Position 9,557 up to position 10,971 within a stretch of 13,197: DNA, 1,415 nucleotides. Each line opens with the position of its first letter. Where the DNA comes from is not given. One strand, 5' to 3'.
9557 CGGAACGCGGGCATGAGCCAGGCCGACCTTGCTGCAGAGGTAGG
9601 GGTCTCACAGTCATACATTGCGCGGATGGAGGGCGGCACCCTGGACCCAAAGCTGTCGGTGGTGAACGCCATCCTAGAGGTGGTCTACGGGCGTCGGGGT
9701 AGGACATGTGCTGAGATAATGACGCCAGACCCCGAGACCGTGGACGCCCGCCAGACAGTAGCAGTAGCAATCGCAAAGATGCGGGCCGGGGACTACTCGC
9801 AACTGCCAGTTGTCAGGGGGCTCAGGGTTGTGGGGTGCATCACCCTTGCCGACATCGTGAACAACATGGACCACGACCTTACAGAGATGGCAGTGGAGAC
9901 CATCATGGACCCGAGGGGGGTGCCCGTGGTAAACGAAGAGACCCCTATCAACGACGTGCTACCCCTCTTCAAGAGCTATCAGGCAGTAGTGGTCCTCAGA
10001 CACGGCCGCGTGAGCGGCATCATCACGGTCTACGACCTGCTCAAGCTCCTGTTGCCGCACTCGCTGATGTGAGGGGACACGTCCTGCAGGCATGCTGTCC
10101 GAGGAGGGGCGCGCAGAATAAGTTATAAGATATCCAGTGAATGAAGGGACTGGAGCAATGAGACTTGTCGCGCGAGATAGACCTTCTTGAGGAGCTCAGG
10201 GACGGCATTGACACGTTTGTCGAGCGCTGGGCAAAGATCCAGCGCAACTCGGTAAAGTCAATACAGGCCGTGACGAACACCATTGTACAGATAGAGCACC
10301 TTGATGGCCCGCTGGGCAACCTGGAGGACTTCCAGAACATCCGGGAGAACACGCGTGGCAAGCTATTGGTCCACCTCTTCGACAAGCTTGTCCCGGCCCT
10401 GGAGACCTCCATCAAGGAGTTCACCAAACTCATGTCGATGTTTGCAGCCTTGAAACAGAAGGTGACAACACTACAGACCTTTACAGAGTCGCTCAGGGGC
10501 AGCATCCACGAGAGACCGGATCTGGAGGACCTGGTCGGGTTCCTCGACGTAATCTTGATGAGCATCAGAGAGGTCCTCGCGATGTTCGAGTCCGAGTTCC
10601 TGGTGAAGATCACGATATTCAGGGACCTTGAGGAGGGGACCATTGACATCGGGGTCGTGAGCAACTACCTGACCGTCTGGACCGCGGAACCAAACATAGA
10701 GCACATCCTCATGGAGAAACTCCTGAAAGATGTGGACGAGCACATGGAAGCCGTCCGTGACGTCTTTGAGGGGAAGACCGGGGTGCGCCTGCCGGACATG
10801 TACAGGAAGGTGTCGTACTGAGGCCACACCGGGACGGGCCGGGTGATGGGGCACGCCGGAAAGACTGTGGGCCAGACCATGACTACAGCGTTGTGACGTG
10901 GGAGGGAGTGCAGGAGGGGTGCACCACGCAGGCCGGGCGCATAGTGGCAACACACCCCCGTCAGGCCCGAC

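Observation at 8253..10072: HTH(XRE)-CBS regulator divergently paired with archaeal SAM synthetase: a candidate SAM-sensing feedback regulator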

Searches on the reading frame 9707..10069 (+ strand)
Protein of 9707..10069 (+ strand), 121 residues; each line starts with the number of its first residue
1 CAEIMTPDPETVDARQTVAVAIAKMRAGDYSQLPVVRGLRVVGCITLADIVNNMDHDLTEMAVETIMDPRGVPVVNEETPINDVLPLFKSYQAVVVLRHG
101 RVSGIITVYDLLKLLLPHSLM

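Call 46: search_solved_structures(query=window:9707-10069:+, max_evalue=0.01, show_alignments=5)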
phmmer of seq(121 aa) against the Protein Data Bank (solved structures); distinct sequences matched with E-value up to 0.01: 23.
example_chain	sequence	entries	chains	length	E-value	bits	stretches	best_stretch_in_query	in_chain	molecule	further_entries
9e6q_3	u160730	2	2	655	4.5e-10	42.9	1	69-114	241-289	Putative signal-transduction protein with CBS domains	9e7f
2yzq_A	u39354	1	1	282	2.5e-07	34.1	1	4-114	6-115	Putative uncharacterized protein PH1780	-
7msu_A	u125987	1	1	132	2.2e-06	31.1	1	2-118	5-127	Hemolysin, contains CBS domains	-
5awe_A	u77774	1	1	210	2.3e-06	31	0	4-63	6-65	Putative acetoin utilization protein, acetoin dehydrogenase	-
3kh5_A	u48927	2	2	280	2.9e-05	27.4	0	12-55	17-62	protein MJ1225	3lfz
7m1u_A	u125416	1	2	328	3.1e-05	27.4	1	2-118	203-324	Hemolysin, contains CBS domains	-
5g5r_A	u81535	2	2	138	5.5e-05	26.6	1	4-114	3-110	SITE-2 PROTEASE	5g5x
9zni_6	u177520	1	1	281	9.3e-05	25.8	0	5-111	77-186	CBS domain-containing protein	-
9zng_7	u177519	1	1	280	0.0001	25.7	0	7-114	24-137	CBS domain-containing protein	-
9zni_7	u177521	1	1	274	0.00011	25.6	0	7-114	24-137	CBS domain-containing protein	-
9l96_a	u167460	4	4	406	0.00016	25.1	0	24-115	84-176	CBS domain-containing protein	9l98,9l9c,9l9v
7m1t_A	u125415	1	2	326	0.00036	23.9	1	2-118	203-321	Hemolysin, contains CBS domains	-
9hk6_B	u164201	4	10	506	0.00093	22.6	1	7-113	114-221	Inosine-5'-monophosphate dehydrogenase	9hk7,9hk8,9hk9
3nqr_A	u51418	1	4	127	0.0016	21.9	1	11-116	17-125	Magnesium and cobalt efflux protein corC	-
5yz2_A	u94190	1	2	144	0.0019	21.6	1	11-116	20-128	Magnesium and cobalt efflux protein CorC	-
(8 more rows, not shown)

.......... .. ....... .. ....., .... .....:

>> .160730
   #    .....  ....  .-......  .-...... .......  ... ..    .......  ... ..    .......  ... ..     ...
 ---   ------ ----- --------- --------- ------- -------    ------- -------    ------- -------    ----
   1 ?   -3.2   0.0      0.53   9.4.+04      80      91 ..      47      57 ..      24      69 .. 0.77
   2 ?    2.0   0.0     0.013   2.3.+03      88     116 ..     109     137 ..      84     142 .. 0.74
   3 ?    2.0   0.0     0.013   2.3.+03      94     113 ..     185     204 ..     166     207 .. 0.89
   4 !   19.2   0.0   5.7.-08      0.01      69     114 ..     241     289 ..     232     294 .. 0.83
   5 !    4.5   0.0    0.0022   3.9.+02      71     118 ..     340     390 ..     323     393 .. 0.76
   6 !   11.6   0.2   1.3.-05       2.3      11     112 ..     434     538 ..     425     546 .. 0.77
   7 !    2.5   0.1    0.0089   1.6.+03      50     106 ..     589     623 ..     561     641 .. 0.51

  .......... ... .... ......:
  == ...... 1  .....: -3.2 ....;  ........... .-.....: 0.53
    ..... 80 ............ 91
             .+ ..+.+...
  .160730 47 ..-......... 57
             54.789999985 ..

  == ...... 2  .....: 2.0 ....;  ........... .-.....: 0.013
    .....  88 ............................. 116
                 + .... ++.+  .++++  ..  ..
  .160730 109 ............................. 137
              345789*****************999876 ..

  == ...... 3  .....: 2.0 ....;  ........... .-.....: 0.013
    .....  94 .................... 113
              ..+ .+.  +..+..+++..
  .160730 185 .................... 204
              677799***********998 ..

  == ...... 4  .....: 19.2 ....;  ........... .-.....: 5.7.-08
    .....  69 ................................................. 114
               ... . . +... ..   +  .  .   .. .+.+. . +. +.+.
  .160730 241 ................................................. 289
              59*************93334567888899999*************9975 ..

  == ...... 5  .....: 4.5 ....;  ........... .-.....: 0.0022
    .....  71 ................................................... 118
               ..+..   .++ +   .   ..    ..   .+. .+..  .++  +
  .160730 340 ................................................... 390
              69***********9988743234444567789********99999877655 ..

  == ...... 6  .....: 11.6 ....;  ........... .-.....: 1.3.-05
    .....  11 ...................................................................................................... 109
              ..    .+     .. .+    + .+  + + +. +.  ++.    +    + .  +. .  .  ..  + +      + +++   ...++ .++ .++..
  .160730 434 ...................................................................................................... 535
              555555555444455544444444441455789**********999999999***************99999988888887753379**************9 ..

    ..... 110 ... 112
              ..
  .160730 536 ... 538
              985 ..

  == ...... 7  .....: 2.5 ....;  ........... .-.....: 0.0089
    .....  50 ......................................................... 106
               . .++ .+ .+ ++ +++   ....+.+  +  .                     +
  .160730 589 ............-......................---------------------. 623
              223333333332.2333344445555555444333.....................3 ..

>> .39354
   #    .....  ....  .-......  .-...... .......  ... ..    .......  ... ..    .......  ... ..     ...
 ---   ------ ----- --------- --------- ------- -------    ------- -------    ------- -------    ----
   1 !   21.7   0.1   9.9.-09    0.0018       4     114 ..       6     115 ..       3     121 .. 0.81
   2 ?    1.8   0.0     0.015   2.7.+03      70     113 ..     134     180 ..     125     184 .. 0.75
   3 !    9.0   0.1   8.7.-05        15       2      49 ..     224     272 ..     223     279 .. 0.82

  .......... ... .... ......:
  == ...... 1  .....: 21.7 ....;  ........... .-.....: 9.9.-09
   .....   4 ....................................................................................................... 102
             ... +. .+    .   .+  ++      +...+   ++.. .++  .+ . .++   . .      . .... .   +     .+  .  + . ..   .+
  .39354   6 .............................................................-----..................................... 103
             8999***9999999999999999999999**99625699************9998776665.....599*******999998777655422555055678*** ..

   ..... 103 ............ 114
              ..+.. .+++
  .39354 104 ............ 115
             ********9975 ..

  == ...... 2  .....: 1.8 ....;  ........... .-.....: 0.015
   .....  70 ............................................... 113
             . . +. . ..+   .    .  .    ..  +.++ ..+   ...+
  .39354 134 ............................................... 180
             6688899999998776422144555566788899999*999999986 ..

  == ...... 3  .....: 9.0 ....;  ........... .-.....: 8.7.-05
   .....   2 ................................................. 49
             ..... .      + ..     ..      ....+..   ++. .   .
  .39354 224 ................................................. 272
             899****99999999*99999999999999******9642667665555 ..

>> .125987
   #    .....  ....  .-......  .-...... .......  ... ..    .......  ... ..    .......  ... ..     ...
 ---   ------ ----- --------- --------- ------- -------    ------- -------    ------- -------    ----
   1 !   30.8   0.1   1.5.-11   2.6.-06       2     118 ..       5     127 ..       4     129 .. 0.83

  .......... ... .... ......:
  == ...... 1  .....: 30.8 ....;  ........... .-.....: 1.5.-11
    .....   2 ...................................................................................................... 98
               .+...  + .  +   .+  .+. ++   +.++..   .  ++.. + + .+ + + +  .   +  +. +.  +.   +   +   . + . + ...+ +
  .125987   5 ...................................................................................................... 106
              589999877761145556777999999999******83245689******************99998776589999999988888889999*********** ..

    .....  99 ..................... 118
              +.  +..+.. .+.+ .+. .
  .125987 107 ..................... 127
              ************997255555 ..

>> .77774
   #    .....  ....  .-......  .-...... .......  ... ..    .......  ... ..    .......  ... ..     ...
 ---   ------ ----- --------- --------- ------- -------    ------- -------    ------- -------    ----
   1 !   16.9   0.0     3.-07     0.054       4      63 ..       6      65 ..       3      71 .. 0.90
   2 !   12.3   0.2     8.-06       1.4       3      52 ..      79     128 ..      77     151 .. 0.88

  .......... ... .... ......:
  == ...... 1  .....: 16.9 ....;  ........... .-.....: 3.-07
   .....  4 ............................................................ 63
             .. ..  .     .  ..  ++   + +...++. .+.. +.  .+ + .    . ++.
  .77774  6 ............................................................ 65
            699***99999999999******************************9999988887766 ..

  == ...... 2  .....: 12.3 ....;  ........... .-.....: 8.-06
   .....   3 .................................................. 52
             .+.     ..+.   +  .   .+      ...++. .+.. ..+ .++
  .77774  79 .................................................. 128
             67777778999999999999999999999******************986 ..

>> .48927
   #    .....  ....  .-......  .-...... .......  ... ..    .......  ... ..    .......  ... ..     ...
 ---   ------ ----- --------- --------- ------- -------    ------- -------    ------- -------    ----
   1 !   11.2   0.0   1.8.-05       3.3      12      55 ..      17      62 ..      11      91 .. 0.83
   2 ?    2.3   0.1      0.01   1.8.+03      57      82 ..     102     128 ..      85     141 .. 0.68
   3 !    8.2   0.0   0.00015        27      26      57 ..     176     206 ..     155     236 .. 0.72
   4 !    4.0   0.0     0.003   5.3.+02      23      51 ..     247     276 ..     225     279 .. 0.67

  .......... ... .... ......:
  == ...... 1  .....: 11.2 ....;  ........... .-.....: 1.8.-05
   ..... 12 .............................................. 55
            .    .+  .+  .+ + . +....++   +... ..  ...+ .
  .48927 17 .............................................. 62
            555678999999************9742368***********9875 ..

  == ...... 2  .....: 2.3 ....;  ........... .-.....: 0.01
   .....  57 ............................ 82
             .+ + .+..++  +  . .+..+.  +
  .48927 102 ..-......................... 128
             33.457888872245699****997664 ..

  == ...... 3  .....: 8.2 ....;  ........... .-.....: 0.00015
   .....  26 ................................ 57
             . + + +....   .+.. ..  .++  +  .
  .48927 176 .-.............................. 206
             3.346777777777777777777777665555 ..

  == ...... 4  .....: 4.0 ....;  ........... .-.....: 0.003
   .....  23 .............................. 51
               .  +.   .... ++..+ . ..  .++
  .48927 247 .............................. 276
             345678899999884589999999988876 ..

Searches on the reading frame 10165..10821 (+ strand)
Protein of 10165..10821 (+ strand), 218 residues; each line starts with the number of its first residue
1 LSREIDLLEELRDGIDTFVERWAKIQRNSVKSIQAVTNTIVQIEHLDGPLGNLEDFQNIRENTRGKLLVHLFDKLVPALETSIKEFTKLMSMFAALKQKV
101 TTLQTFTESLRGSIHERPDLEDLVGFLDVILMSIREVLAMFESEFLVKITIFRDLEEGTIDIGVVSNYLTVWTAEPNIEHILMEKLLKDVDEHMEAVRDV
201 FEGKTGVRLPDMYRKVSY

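Call 8: search_protein_families(library=pfam, proteins=[window:10165-10821:+], max_evalue=0.01)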
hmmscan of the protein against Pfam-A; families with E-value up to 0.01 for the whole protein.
window:10165-10821:+ (218 aa): 2 families
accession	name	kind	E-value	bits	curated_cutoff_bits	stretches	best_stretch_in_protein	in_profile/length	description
PF15011.11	CA109-like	-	7e-06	26.4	27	1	19-103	13-99/161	Ribosome biogenesis protein C1orf109-like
PF19174.5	DUF5856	-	0.0049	18.3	34.6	0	7-74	16-82/94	Family of unknown function (DUF5856)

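Call 9: search_protein_families(library=ncbifam, proteins=[window:10165-10821:+], max_evalue=0.01)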
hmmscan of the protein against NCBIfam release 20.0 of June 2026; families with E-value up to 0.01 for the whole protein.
window:10165-10821:+ (218 aa): 0 families

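Call 63: find_homologous_proteins(query=window:10165-10821:+, max_evalue=0.001)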
Query window:10165-10821:+ (218 aa): 144 proteins with E <= 0.001 among 337 candidates; the best 120 are listed.
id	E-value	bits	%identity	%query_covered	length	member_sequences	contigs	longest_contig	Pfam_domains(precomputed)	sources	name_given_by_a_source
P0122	4.0e-135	466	100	100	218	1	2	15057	-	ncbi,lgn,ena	-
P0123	1.9e-108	379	78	100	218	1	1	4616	PF15011.13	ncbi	ncbi:MAG: hypothetical protein RTU92_03865 [Candidatus Thorarchaeota archaeon]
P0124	2.3e-106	372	77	100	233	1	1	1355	-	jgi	jgi:hypothetical protein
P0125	2.4e-105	369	77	100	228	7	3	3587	PF15011.13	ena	-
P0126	4.0e-105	368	75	100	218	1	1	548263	-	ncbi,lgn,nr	ncbi:MAG: hypothetical protein BAJATHORv1_30089 [Candidatus Thorarchaeota archaeon]|nr:MAG: hypothet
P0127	4.6e-105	368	74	99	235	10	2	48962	PF15011.13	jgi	jgi:hypothetical protein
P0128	6.1e-105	367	75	99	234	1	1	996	PF15011.13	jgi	jgi:hypothetical protein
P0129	7.0e-105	367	75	100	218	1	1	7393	-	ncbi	ncbi:MAG: hypothetical protein ACTSV2_12810 [Candidatus Thorarchaeota archaeon]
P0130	2.2e-104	365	74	100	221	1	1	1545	-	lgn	-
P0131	2.3e-104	365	74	100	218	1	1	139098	-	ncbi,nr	ncbi:MAG: hypothetical protein GF411_01645 [Candidatus Lokiarchaeota archaeon]|nr:hypothetical prote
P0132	3.2e-104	365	72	100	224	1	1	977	-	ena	-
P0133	3.3e-104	365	73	100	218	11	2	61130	-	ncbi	ncbi:MAG: hypothetical protein ACXADL_01290 [Candidatus Thorarchaeota archaeon]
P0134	5.5e-104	364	74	100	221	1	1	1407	-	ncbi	-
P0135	9.1e-104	363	72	100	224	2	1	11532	-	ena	-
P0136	3.2e-103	362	72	100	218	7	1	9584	PF15011.13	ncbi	ncbi:MAG: hypothetical protein ACW98Y_17755 [Candidatus Thorarchaeota archaeon]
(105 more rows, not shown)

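Call 69: predict_structure(alignment_id=A3)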
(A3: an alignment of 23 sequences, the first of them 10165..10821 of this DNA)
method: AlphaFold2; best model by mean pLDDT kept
length: 218 residues; sequences in the alignment: 23
mean_pLDDT: 82.1   pTM: 0.77
mean pLDDT of the five models: 82.1, 79.4, 77.0, 74.4, 73.8
residues with pLDDT >= 90: 74; 70-90: 111; 50-70: 27; < 50: 6
segments of 3 or more residues with pLDDT < 50: 213-218
pLDDT, mean of each block of 10 residues (from residue 1): 78 92 93 82 73 67 82 89 95 94 91 86 86 91 92 80 81 78 85 79 59 44
secondary structure, 60 per line:
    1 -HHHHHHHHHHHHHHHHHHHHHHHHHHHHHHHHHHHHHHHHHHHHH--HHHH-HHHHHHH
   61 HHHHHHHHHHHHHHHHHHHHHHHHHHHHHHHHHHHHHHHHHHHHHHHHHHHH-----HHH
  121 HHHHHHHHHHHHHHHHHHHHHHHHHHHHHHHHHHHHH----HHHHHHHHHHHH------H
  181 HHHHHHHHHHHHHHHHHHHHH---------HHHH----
elements in order: H2-46 H49-52 H54-112 H118-157 H162-173 H180-201 H211-214

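Call 71: fold_search(model_id=the predicted structure, library=pdb)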
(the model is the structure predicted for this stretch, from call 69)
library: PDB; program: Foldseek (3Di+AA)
matches with E <= 10: 370; with E <= 0.001: 0
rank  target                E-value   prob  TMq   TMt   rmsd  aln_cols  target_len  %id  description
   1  9gwj_B                6.6e-03  1.00  0.39  0.42   8.8       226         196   13  Crystal structure of CINP-c1orf109 complex (released 2025-10-08)
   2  8cih_A                1.6e-02  1.00  0.40  0.44   7.6       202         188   13  Structure of FL CINP (released 2024-02-21)
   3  9lgo_I                1.7e-02  1.00  0.48  0.58   6.8       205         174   14  Cryo-EM structure of the SPATA5-SPATA5L1-CINP-C1orf109 complex (released 2025-04-23)
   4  4uos                  2.1e-02  0.97  0.30  0.34  12.9       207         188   16  Thermodynamic hyperstability in parametrically designed helical bundles (released 2014-11-05)
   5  9gwj_A                2.2e-02  1.00  0.52  0.55   5.8       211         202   17  Crystal structure of CINP-c1orf109 complex (released 2025-10-08)
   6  8rhn_C                4.3e-02  0.99  0.37  0.49   8.6       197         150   16  Structure of the 55LCC ATPase complex (released 2024-03-27)
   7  8rhn_D                4.8e-02  0.99  0.37  0.49   8.8       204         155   14  Structure of the 55LCC ATPase complex (released 2024-03-27)
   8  8rhn_B                7.0e-02  1.00  0.49  0.53   5.8       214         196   16  Structure of the 55LCC ATPase complex (released 2024-03-27)
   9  9lgo_G                8.5e-02  0.99  0.48  0.51   6.2       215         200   17  Cryo-EM structure of the SPATA5-SPATA5L1-CINP-C1orf109 complex (released 2025-04-23)
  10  8rhn_A                8.5e-02  0.97  0.38  0.40   7.0       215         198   12  Structure of the 55LCC ATPase complex (released 2024-03-27)
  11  9lgo_H                8.9e-02  0.97  0.38  0.40   7.2       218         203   12  Cryo-EM structure of the SPATA5-SPATA5L1-CINP-C1orf109 complex (released 2025-04-23)
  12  8cih_B                1.2e-01  1.00  0.53  0.66   4.0       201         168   13  Structure of FL CINP (released 2024-02-21)
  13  2ap3                  1.2e-01  0.89  0.34  0.38   9.7       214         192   14  1.6 A Crystal Structure of a Conserved Protein of Unknown Function from Staphylococcus aureus (released 2005-09-27)
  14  6mrt_A                1.8e-01  0.57  0.28  0.22  18.0       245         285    9  12-meric ClyA pore complex (released 2019-05-15)
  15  4tql_A                2.0e-01  0.30  0.21  0.20  22.4       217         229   12  Computationally designed three helix bundle (released 2014-10-15)
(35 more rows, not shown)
